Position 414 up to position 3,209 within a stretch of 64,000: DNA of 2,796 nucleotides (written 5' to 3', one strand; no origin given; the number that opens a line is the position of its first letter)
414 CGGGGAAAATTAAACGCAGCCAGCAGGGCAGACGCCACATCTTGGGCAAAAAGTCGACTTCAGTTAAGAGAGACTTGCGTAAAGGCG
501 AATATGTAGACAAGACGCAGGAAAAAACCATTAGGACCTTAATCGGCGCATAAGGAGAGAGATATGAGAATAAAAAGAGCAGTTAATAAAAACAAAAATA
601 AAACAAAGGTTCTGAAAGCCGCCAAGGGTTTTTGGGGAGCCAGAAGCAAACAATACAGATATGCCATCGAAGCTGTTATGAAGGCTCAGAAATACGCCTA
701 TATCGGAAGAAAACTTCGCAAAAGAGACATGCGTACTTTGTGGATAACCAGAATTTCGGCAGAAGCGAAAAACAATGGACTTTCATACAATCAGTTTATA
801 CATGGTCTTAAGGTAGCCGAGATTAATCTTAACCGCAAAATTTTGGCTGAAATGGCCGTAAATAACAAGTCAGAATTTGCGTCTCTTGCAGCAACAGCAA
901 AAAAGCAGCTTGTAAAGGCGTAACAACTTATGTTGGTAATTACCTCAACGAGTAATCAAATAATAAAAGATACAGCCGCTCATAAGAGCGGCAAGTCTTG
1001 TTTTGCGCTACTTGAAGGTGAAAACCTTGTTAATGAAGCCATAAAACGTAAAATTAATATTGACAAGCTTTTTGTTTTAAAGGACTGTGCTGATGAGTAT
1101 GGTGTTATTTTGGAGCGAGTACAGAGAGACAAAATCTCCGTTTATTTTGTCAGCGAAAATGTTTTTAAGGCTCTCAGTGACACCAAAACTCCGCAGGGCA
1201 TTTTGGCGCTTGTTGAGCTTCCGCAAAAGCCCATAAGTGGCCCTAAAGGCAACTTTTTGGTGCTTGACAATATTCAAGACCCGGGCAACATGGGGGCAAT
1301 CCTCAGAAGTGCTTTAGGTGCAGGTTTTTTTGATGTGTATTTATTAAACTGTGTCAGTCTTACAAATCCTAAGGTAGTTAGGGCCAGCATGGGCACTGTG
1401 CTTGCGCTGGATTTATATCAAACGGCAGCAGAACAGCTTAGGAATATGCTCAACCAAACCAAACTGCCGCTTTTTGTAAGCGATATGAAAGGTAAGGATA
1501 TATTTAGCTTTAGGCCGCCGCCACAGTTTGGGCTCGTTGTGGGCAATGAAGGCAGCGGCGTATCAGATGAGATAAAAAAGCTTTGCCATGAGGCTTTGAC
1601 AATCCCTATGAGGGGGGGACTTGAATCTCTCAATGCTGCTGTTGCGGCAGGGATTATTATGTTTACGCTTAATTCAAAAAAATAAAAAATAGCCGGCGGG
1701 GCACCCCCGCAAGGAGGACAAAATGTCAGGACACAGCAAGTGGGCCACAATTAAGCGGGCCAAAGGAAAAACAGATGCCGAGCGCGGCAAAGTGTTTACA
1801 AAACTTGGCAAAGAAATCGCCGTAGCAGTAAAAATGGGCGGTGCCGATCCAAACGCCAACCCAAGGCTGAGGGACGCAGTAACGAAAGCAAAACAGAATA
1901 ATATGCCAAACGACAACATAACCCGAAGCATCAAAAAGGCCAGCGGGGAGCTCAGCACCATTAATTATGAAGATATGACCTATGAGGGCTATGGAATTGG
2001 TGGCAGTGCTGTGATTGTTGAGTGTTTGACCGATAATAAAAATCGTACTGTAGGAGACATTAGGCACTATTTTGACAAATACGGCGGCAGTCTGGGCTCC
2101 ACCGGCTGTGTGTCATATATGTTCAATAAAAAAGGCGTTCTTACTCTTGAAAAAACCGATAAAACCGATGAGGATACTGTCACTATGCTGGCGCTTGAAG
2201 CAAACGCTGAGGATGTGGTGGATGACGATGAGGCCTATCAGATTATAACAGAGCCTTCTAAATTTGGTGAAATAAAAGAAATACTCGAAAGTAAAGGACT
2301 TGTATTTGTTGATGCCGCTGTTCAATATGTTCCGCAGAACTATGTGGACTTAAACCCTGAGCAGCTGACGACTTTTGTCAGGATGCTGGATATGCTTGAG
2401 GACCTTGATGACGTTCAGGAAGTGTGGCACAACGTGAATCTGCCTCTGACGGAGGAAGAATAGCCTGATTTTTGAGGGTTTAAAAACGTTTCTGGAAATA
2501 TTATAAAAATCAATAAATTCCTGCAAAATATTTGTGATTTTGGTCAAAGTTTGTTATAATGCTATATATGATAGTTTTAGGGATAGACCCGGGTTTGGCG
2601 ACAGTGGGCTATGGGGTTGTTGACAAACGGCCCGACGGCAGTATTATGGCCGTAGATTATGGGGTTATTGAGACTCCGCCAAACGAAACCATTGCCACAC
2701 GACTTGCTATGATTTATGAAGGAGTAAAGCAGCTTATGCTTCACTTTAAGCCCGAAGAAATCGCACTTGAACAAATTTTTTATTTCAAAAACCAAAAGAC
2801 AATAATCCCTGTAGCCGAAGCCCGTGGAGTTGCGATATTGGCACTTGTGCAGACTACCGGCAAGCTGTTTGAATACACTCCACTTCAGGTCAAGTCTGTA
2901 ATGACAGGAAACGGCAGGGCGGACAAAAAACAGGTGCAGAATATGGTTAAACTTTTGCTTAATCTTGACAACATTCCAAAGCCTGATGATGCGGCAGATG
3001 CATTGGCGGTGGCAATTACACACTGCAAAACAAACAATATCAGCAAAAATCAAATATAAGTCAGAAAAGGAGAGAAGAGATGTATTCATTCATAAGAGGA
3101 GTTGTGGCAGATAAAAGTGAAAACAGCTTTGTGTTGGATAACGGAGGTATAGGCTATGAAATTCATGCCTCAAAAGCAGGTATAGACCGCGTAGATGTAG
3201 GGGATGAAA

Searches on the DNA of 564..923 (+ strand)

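Call 70: search_rna_families(sources=[L172, L164, L167, L168, L170, L171], threshold=gathering)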
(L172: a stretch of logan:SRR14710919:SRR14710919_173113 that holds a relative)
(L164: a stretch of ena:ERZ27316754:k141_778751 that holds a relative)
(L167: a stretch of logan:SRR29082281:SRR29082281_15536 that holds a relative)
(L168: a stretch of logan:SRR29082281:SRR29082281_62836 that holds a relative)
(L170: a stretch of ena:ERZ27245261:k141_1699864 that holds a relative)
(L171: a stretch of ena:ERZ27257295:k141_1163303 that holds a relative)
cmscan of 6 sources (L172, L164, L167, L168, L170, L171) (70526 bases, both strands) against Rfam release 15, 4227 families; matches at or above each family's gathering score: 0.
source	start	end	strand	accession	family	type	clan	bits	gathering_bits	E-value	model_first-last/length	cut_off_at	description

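Call 73: search_rna_families(source=L172, start=3300, end=3720, threshold=evalue, max_evalue=10, show_alignments=1)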
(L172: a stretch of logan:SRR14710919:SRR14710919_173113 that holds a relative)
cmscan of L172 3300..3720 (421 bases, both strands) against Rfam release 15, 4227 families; matches with E-value up to 10: 9.
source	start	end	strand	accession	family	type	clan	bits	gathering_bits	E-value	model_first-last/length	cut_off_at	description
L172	3468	3651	+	RF00230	T-box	Cis-reg; leader;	-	70.8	93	1.7e-15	1-219/219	no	T-box leader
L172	3623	3644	-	RF01114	TMV_UPD-PK1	Cis-reg;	-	19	33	0.31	1-22/22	no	Pseudoknot of upstream pseudoknot domain (UPD) of the 3'UTR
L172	3579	3711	+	RF02526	SSRC34_1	Gene; sRNA;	-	18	64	5.7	1-128/128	no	Streptococcus sRNA SSRC34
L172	3610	3676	+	RF02860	Arrc14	Gene; sRNA;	-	16.2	99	7.3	1-167/167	no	Actinobacillus sRNA 14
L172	3400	3458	+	RF02701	PsrR1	Gene; sRNA;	-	14.9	42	3.6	1-79/79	no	Photosynthesis regulatory RNA1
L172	3643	3678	-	RF04150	MIR2655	Gene; miRNA;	-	14.9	122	5.9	1-267/267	no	MIR2655 microRNA precursor family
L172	3639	3697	+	RF02060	STnc410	Gene; sRNA;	-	11.6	50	5.1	1-158/158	no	Enterobacterial sRNA STnc410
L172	3512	3607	+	RF02001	group-II-D1D4-3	Intron;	CL00102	11.5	32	6.5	1-170/170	no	Group II catalytic intron D1-D4-3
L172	3620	3720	+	RF02032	GOLLD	Gene;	-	9.9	150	2.6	1-138/416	3'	Giant, ornate, lake- and Lactobacillales-derived (GOLLD) RNA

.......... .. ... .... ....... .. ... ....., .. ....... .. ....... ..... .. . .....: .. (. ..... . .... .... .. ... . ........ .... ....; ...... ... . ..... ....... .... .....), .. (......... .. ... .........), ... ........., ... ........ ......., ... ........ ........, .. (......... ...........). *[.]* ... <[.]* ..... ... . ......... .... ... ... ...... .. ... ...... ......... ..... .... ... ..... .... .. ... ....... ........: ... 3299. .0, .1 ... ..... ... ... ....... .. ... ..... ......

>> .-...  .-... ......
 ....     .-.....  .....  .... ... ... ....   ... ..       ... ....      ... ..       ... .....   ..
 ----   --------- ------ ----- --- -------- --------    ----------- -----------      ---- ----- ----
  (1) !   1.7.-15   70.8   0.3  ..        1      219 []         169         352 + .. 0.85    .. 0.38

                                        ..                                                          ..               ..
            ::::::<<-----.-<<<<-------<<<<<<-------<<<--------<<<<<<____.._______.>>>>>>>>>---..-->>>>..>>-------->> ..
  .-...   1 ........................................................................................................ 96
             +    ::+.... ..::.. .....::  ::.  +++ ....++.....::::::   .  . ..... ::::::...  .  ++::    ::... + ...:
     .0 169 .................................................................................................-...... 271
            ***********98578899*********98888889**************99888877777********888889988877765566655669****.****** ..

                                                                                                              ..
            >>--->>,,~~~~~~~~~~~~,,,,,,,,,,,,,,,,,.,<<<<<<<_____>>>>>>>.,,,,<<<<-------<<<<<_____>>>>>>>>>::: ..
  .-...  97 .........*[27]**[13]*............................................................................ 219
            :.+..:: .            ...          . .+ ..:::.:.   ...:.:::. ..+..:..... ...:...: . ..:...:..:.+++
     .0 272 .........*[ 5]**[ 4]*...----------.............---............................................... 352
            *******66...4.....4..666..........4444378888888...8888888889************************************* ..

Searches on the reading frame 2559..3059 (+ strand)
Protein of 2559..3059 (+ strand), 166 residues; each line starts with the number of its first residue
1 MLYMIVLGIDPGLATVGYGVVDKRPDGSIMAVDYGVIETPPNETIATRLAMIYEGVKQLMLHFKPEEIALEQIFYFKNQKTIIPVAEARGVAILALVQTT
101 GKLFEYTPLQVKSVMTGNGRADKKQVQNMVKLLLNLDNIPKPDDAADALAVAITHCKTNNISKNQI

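Call 29: search_protein_families(library=pfam, proteins=[window:2559-3059:+])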
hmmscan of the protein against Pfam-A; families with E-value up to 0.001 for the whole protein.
window:2559-3059:+ (166 aa): 1 family
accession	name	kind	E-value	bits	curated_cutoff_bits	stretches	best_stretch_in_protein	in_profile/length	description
PF02075.23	RuvC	-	1.2e-51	175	22.2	1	6-155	1-148/148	Crossover junction endodeoxyribonuclease RuvC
